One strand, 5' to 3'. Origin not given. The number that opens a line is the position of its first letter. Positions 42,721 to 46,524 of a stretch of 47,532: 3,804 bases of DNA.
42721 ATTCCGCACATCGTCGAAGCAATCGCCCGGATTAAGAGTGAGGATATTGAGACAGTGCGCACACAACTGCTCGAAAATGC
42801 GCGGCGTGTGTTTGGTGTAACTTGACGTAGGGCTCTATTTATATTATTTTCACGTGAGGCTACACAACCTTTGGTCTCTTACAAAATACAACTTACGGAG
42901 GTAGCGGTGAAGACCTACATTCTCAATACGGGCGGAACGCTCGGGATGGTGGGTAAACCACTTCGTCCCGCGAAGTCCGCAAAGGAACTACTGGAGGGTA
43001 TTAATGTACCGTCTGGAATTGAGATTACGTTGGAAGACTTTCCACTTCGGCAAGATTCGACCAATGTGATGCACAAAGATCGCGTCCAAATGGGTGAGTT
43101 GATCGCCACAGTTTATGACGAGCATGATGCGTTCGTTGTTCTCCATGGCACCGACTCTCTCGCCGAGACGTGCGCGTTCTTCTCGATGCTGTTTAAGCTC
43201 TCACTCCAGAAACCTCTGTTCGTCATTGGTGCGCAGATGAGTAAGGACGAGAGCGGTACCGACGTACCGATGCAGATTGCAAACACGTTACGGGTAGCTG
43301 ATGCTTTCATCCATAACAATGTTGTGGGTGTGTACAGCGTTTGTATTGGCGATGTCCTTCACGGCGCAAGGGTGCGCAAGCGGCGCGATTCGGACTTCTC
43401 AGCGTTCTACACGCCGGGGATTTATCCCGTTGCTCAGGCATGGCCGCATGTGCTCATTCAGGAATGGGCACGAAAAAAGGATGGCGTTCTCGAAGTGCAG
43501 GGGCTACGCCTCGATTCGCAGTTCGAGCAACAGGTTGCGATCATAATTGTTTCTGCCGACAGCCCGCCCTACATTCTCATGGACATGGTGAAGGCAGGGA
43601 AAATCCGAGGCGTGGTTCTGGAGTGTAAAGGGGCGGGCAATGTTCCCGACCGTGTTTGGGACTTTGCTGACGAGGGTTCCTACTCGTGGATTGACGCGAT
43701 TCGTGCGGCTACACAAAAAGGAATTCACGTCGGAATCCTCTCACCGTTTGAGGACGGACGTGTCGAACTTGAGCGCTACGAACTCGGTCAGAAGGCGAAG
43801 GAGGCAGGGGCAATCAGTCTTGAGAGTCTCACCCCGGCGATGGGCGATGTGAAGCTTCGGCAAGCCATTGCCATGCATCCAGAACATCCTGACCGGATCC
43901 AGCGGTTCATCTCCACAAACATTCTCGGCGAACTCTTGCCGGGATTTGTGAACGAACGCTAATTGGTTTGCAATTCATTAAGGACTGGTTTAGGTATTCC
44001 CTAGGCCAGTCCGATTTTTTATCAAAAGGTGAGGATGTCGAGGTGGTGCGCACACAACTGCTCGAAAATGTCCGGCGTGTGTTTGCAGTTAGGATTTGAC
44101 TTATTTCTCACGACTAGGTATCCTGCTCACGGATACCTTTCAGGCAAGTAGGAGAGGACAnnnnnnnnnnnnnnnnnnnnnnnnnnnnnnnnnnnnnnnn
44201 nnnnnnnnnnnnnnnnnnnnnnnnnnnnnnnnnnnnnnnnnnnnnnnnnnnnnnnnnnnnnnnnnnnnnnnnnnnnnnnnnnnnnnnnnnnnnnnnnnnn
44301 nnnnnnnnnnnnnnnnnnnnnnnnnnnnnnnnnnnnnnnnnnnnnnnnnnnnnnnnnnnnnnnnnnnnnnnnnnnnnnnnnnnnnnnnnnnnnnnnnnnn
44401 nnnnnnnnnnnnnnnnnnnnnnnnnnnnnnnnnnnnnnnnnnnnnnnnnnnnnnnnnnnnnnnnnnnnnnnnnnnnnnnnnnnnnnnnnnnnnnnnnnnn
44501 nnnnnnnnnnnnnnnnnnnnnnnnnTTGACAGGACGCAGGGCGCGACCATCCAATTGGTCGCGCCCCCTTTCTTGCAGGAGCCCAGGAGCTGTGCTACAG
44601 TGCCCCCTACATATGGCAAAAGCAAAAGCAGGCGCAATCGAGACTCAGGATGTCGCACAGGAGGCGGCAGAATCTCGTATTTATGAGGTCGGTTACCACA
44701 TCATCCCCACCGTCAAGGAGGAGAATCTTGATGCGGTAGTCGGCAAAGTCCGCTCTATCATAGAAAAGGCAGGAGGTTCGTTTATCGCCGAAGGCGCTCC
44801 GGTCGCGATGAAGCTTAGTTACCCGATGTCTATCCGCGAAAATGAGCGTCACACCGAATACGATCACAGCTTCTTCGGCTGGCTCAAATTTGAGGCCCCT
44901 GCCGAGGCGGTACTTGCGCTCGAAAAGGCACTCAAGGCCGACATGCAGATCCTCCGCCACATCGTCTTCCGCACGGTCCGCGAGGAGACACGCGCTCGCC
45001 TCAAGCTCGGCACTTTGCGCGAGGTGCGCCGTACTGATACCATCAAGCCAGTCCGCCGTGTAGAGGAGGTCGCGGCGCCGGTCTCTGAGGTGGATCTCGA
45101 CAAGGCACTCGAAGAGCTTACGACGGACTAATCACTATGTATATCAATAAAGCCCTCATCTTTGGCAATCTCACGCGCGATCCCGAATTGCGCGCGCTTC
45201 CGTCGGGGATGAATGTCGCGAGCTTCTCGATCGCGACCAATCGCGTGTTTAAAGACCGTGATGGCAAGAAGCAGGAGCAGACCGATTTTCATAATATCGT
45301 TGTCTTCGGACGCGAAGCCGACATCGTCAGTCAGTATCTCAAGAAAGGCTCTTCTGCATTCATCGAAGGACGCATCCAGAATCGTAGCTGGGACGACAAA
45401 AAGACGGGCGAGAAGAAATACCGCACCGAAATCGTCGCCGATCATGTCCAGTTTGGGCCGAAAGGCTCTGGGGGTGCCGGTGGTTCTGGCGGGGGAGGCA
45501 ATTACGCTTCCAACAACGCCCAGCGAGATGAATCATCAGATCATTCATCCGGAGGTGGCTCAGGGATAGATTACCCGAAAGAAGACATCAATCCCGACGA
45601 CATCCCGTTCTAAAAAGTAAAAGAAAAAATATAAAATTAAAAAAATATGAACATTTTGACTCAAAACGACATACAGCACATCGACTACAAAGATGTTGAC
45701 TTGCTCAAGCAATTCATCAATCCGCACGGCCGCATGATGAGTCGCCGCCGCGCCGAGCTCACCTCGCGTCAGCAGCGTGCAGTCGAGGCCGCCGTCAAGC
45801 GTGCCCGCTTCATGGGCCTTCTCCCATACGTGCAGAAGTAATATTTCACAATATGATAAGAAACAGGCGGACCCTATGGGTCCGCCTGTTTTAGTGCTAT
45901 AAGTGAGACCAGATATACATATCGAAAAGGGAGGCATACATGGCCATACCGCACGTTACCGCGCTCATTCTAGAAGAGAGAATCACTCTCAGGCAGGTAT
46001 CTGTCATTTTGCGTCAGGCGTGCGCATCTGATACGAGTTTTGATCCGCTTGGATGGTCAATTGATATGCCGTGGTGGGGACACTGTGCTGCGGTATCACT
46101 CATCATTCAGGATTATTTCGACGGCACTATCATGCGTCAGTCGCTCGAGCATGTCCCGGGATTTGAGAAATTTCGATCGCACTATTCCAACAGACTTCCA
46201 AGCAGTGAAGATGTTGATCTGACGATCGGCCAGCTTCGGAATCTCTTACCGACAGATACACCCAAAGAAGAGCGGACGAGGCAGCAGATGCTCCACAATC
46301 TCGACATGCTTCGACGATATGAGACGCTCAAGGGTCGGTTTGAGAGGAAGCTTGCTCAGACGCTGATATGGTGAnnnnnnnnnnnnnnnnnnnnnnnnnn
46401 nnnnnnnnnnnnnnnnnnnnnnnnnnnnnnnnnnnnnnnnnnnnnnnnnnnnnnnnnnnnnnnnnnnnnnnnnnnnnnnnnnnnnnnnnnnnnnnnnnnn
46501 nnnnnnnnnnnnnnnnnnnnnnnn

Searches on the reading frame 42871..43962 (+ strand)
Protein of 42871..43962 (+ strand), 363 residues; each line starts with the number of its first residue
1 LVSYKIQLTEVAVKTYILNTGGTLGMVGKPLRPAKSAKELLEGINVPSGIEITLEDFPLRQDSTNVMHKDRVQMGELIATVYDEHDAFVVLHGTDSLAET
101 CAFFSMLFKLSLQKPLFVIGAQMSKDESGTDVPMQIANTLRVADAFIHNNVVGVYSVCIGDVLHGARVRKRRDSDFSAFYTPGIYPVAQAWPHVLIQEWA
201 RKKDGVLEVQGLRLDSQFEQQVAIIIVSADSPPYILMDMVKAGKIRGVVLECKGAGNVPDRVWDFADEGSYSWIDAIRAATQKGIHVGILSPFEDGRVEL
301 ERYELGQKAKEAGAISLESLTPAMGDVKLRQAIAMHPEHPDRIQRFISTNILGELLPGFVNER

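Call 26: search_protein_families(library=pfam, proteins=[window:42871-43962:+], max_evalue=0.001)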
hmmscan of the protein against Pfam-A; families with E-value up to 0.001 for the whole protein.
window:42871-43962:+ (363 aa): 2 families
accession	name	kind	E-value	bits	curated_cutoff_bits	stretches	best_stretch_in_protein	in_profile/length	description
PF00710.25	Asparaginase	-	5.3e-29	101.6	22.5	1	16-190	3-180/193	Asparaginase, N-terminal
PF17763.6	Asparaginase_C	-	1e-14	54.9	34.6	1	221-345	1-112/114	Glutaminase/Asparaginase C-terminal domain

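Call 68: find_encoding_contigs(protein=window:42871-43962:+, flank=4000, max_places=6)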
Protein window:42871-43962:+ (363 aa): no gene with exactly this product is on record in the collection.

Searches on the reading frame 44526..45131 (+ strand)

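Call 26: search_protein_families(library=pfam, proteins=[window:44526-45131:+], max_evalue=0.001)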
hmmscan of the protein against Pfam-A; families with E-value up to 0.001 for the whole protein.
window:44526-45131:+ (201 aa): 1 family
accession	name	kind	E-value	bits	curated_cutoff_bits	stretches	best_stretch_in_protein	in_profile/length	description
PF01250.22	Ribosomal_S6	-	4.7e-09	36.8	27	1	53-149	2-90/90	Ribosomal protein S6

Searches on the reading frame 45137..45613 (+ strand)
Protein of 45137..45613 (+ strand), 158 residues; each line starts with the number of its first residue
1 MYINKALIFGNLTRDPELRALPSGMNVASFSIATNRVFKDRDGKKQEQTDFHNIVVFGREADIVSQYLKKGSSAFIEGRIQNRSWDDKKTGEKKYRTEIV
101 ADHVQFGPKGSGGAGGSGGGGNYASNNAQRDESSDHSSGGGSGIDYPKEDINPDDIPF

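Call 26: search_protein_families(library=pfam, proteins=[window:45137-45613:+], max_evalue=0.001)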
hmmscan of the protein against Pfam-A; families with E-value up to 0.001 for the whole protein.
window:45137-45613:+ (158 aa): 1 family
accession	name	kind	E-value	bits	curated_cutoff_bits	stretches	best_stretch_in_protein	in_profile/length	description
PF00436.31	SSB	-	2.1e-38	131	26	1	3-106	1-103/104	Single-strand binding protein family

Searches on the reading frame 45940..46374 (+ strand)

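Call 26: search_protein_families(library=pfam, proteins=[window:45940-46374:+], max_evalue=0.001)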
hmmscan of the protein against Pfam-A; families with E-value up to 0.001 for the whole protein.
window:45940-46374:+ (144 aa): 1 family
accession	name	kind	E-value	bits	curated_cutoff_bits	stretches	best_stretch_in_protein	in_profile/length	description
PF24585.1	YunG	-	4.3e-17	62.8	27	1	17-138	2-115/116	YunG protein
